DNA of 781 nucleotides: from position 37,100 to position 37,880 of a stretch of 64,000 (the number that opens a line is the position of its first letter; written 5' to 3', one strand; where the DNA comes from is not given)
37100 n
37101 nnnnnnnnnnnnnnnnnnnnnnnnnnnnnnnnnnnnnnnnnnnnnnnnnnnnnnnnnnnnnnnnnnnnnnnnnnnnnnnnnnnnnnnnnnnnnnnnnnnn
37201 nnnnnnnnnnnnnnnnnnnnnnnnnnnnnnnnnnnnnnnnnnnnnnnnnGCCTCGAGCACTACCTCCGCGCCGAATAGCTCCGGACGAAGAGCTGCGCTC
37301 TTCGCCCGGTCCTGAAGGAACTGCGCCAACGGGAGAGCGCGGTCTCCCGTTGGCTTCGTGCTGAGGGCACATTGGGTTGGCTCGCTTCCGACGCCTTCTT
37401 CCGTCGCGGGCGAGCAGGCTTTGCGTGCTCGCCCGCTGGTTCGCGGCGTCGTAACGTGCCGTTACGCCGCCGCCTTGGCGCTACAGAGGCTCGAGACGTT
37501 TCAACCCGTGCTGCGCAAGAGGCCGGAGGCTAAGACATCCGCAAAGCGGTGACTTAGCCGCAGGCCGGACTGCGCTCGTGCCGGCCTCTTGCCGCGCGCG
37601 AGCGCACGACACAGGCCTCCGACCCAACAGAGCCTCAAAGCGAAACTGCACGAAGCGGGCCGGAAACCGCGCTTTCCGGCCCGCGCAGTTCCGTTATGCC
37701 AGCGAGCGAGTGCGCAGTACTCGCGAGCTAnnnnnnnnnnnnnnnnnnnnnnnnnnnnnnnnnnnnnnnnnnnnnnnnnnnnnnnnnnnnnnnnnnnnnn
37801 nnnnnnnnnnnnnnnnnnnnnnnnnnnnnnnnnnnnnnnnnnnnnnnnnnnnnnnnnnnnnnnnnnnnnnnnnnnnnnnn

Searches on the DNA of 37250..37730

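Call 91: search_rna_families(source=window, start=37250, end=37730, threshold=evalue, max_evalue=1)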
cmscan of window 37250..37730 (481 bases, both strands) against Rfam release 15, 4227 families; matches with E-value up to 1: 1.
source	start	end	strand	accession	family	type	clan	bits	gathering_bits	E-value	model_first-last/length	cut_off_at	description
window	37275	37496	+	RF00261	IRES_L-myc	Cis-reg; IRES;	-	15.8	60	0.72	1-221/221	no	L-myc internal ribosome entry site (IRES)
